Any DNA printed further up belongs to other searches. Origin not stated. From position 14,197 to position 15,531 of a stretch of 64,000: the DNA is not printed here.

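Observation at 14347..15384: Fic-family AMPylase with C-terminal HTH and no internal inhibitory motif, divergent from the giant protein gene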

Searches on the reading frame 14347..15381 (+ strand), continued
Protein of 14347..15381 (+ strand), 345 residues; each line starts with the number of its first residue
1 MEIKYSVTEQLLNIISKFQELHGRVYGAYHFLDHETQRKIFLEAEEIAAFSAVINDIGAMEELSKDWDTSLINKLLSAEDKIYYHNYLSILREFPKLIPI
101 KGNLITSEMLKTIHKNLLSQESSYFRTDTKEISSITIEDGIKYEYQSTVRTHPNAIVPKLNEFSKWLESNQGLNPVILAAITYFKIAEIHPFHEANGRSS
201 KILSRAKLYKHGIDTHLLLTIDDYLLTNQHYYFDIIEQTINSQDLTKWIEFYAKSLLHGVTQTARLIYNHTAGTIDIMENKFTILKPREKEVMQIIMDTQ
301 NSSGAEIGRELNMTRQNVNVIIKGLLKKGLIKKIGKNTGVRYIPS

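Call 28: fold_search(model_id=the predicted structure, library=pdb)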
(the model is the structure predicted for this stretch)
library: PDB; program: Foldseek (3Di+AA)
matches with E <= 10: 1279; with E <= 0.001: 43
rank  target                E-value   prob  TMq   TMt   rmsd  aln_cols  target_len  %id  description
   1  8cil_B                1.7e-09  1.00  0.60  0.59   8.1       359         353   15  Crystal structure of Coxiella burnetii Fic protein 2 (released 2023-11-15)
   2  4rgl                  2.6e-09  1.00  0.59  0.62   7.0       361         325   14  Crystal structure of a Fic family protein (Dde_2494) from Desulfovibrio desulfuricans G20 at 2.70 A resolution (released 2014-10-29)
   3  3zec_A                3.1e-09  1.00  0.56  0.53   9.3       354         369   15  Fic protein from SHEWANELLA ONEIDENSIS (E73G mutant) in complex with AMPPNP (released 2013-06-19)
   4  3eqx_B                4.4e-09  1.00  0.55  0.52   9.5       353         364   15  CRYSTAL STRUCTURE OF A FIC FAMILY PROTEIN (SO_4266) FROM SHEWANELLA ONEIDENSIS AT 1.6 A RESOLUTION (released 2008-10-14)
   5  3zec_B                5.0e-09  1.00  0.57  0.53   9.2       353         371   15  Fic protein from SHEWANELLA ONEIDENSIS (E73G mutant) in complex with AMPPNP (released 2013-06-19)
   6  8cil_A                8.9e-09  1.00  0.62  0.59   7.2       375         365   16  Crystal structure of Coxiella burnetii Fic protein 2 (released 2023-11-15)
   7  3zcn_A                8.9e-09  1.00  0.57  0.54   9.3       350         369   15  Fic protein from SHEWANELLA ONEIDENSIS in complex with ATP (released 2013-06-19)
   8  3eqx_A                1.1e-08  1.00  0.56  0.53   9.2       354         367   14  CRYSTAL STRUCTURE OF A FIC FAMILY PROTEIN (SO_4266) FROM SHEWANELLA ONEIDENSIS AT 1.6 A RESOLUTION (released 2008-10-14)
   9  7cb8_A                1.7e-08  1.00  0.54  0.48   9.7       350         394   16  Structure of a FIC-domain protein from Mycobacterium marinum in complex with CDP (released 2021-08-18)
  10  7cb8_B                1.6e-07  1.00  0.53  0.47   9.7       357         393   16  Structure of a FIC-domain protein from Mycobacterium marinum in complex with CDP (released 2021-08-18)
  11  7xux_B                4.9e-07  1.00  0.49  0.47  11.7       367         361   13  Crystal structure of a FIC domain containnig protein (released 2022-12-21)
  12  7xux_A                9.6e-07  1.00  0.52  0.49  11.6       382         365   12  Crystal structure of a FIC domain containnig protein (released 2022-12-21)
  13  4u04_B                6.4e-06  1.00  0.50  0.53   6.4       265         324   18  Structure of a eukaryotic fic domain containing protein (released 2014-12-10)
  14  6i7k                  1.6e-05  1.00  0.53  0.54   5.3       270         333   18  Crystal structure of monomeric FICD mutant L258D complexed with MgATP (released 2019-09-25)
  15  6i7i                  1.8e-05  1.00  0.53  0.55   5.7       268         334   18  Crystal structure of dimeric FICD mutant K256A complexed with MgATP (released 2019-09-25)
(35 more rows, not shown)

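Call 32: find_related_loci(query=A3, collection=genome_contigs, flank=6000)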
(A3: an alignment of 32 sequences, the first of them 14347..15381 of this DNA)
Query A3 (345 aa) in genome_contigs; peptide patterns used: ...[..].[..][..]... (x = any residue, [..] = any of these).
600 stretches matched a pattern (row limit reached: there are more); 371 encode a relative of the query (tblastn E <= 1e-3); the best 80 are kept; 80 distinct loci.
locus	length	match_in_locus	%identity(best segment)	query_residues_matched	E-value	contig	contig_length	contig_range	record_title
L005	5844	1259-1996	29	86-343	1e-27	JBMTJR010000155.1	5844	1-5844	MAG: Kiritimatiellia bacterium isolate CJ_V5_S11_50percent_par_metabat.55 NODE_8085_length_5844_cov_4.108482, whole geno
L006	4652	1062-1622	29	157-343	1e-20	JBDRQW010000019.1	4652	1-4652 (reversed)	MAG: Candidatus Beckwithbacteria bacterium isolate MEGAHIT-group-2.65 k141_730509, whole genome shotgun sequence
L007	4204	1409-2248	26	73-343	2e-20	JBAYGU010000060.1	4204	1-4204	MAG: Candidatus Buchananbacteria bacterium isolate SO_2016_GW1_132 scaffold41485_OW334_2016, whole genome shotgun sequen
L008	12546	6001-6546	27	79-256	8e-18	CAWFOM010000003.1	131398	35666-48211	MAG: uncultured delta proteobacterium isolate MFD05942.bin.3.94 genome assembly, contig: contig_1626, whole genome shotg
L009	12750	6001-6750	25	100-342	2e-17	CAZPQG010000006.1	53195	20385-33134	MAG TPA_asm: uncultured Pseudomonadales bacterium isolate SRP319275_co2_312 genome assembly, contig: NODE_262_length_531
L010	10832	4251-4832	27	160-343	3e-17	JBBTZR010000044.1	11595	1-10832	MAG: Patescibacteria group bacterium isolate H41-bin136_1 H41_bin136_1_000000000044, whole genome shotgun sequence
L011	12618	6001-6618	29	145-342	5e-17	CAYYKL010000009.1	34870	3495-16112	MAG TPA_asm: uncultured Pseudomonadales bacterium isolate SRP192515_co2_10 genome assembly, contig: NODE_876_length_3487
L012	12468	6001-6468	28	102-256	1e-16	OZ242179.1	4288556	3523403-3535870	MAG: Candidatus Azotimanducaceae bacterium isolate 61860275-71fb-4faa-83a6-385f48b75eb5 genome assembly, chromosome: 1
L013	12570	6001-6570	27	157-343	4e-16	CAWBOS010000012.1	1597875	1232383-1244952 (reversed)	MAG: uncultured delta proteobacterium isolate MFD01299.bin.3.111 genome assembly, contig: contig_6052, whole genome shot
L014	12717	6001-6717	24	105-339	4e-15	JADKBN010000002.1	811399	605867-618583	MAG: Fibrobacteres bacterium isolate OdNE_18-Q3-R46-58_BAT3C.189 tig00000754-10-8122160, whole genome shotgun sequence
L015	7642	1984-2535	24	153-333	9e-15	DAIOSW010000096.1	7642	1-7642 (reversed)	MAG TPA_asm: Prevotella sp. isolate CTOTU1921 NODE_3700_length_7642_cov_4.391064, whole genome shotgun sequence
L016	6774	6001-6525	29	85-252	3e-14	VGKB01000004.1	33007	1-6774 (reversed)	MAG: Candidatus Moraniibacteriota bacterium isolate K_DeepCast_150m_m2_305 K_DeepCast_150m_m2_305_Ga0194126_10002058, wh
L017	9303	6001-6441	26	153-298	7e-14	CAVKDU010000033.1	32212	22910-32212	Wujia chipingensis isolate H07687-L1_cleanbin_000004 genome assembly, contig: Spades_H07687-L1_contig_956, whole genome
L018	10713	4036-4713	26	105-342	1e-13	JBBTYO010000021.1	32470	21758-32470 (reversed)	MAG: Patescibacteria group bacterium isolate H41-bin094_1 H41_bin094_1_000000000021, whole genome shotgun sequence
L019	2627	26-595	23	164-343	2e-13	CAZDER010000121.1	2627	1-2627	MAG TPA_asm: uncultured Gammaproteobacteria bacterium isolate binchicken_co248_212 genome assembly, contig: NODE_93640_l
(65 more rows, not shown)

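Call 34: find_homologous_proteins(query=A3, max_evalue=1e-30)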
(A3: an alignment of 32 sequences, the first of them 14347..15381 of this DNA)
Query A3 (32 sequences) (345 aa, profile of the alignment): 9 proteins with E <= 1e-30 among 7395 candidates.
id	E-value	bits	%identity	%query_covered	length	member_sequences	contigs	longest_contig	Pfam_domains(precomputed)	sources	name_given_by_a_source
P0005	1.2e-123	431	57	100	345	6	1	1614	PF01047.29,PF01978.26,PF12802.14,PF02661.24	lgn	-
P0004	1.0e-122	428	58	100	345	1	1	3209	PF01047.29,PF01978.26,PF12802.14,PF02661.24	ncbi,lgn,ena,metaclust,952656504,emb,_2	metaclust:\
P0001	1.0e-121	425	100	100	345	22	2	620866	PF12802.14,PF02661.24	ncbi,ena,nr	ncbi:MAG TPA: Fic family protein [Candidatus Dojkabacteria bacterium]|nr:Fic family protein [Candida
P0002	2.7e-119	417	65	100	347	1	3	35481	PF01047.29,PF12802.14,PF02661.24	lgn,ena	-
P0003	2.0e-117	411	57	100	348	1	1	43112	PF13412.13,PF02661.24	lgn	-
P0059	3.5e-106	374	29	97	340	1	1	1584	PF01047.29,PF13412.13,PF08279.19,PF01978.26,PF12802.14,PF02661.24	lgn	-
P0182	9.3e-106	372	30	97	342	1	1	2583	PF01978.26,PF12802.14,PF02661.24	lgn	-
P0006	2.6e-49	187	28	55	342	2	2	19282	PF02661.24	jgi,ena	-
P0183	1.0e-39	155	24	74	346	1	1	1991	PF02661.24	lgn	-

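Call 35: list_cluster_members(proteins=[P0033, P0034, P0035, P0036, P0037, P0038, P0039, P0040, P0042, P0043])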
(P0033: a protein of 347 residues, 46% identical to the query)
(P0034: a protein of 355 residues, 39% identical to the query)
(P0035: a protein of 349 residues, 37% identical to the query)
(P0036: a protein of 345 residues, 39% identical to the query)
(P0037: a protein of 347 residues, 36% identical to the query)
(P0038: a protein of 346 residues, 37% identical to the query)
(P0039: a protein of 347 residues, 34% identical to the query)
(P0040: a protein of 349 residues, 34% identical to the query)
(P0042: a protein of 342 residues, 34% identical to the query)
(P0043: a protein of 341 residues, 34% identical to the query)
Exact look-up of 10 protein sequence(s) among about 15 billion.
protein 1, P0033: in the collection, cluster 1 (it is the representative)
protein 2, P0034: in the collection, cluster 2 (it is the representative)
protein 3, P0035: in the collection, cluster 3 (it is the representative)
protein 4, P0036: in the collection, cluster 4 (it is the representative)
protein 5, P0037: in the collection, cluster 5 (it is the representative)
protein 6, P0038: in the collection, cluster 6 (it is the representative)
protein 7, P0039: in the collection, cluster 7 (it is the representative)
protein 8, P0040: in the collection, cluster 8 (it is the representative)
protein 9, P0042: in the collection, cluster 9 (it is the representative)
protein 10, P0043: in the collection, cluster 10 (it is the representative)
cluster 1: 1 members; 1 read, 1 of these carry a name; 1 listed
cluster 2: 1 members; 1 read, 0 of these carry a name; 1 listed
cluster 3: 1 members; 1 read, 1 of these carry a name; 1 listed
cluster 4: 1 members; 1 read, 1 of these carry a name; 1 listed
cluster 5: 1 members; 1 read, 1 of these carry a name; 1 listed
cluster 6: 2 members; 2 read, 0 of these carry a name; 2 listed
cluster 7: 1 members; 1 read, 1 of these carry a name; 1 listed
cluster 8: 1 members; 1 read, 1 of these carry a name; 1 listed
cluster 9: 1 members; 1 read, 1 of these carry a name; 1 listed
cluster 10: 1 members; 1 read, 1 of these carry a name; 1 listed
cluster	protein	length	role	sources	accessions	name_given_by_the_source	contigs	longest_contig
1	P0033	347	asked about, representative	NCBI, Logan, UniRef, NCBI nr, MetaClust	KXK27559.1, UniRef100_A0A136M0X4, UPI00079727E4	MAG: Fic/DOC family protein [candidate division WS6 bacterium OLB20] | Fic/DOC family protein n=1 Tax=candidate division WS6 bacterium OLB20 TaxID=1617426 ... | status=active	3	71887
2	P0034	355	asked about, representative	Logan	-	-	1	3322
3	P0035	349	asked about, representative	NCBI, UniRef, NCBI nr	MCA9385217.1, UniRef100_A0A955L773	Fic family protein [Candidatus Dojkabacteria bacterium] | Fic family protein n=1 Tax=Candidatus Dojkabacteria bacterium TaxID=2099670 ...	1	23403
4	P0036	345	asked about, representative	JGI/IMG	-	Fic family protein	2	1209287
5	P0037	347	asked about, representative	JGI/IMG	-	Fic family protein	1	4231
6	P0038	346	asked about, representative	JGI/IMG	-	-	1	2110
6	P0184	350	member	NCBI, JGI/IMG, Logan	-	-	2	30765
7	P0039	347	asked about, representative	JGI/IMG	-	Fic family protein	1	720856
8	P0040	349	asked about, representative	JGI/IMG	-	Fic family protein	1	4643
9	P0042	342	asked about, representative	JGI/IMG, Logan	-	Fic family protein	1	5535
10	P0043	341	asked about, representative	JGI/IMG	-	biotin operon repressor/prophage maintenance system killer protein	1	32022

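Call 36: list_cluster_members(proteins=[P0044, P0045, P0046, P0047, P0048, P0049, P0050, P0052, P0056, P0065])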
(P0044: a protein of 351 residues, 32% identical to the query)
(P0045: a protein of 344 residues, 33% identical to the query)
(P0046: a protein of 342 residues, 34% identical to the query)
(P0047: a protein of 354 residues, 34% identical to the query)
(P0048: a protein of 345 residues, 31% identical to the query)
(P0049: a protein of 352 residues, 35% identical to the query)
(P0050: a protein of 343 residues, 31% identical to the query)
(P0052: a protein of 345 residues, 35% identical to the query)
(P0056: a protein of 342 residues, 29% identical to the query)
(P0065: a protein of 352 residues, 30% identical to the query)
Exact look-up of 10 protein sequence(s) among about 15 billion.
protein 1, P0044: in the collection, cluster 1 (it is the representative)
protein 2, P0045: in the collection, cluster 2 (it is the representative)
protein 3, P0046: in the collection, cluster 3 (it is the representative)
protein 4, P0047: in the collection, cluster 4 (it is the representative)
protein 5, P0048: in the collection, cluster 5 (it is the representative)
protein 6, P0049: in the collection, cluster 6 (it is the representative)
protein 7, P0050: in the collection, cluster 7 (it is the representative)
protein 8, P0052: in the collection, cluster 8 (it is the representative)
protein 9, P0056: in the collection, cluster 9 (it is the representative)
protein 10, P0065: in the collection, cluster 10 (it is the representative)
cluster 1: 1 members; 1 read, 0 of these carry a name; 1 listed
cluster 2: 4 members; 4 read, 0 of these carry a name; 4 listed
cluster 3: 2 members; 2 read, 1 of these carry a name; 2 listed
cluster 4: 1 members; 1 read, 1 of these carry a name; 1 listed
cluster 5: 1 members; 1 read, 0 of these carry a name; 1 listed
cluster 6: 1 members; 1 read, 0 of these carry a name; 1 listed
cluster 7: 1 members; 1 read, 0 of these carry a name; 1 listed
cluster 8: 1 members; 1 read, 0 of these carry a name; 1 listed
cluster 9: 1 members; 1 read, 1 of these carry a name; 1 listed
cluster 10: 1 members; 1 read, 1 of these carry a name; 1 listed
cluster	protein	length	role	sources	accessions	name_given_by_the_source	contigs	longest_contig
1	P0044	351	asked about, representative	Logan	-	-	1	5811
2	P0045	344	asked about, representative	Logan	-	-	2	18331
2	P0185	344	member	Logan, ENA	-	-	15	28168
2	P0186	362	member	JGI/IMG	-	-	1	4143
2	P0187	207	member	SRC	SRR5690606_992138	-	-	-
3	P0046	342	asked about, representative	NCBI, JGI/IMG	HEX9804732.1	MAG TPA: Fic family protein [Candidatus Dojkabacteria bacterium] | Fic family protein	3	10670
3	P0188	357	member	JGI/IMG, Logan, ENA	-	-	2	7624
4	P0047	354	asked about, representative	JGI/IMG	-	Fic family protein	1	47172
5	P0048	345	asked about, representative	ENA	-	-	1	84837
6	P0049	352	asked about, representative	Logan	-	-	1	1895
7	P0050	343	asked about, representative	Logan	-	-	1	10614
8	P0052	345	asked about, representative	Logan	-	-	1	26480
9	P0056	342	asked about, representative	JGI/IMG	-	Fic family protein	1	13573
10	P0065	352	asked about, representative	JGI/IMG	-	Fic family protein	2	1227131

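Call 37: search_protein_families(library=padloc, proteins=[window:14347-15381:+], max_evalue=0.01)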
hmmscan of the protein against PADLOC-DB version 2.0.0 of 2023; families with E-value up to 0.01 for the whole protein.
window:14347-15381:+ (345 aa): 9 families
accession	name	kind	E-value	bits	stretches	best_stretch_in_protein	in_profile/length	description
PDLC03963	SoFic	-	3.6e-27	93.7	1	84-337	94-346/361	-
PDLC04966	PDC-S24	-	3.8e-07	27.3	1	105-251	232-378/497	-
PDLC04839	PDC-S04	-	7.6e-07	27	1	138-249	89-198/205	-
PDLC01850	CARF3--CARF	-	5.4e-05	21.2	1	285-341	143-199/209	-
PDLC01866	CARF3--CARF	-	7.8e-05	20.7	1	285-333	137-185/207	-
PDLC04838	PDC-S04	-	0.00012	20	1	150-214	98-168/209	-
PDLC01434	CasR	-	0.00014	19.7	1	265-340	106-180/191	"CAS-I,CAS-II,CAS-III,CAS-IV,CAS-V,CAS-VI; associated_signaling"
PDLC04836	PDC-S04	-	0.00025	18.3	1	101-212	85-191/244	-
PDLC04840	PDC-S04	-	0.0021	15.8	1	102-203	71-169/227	-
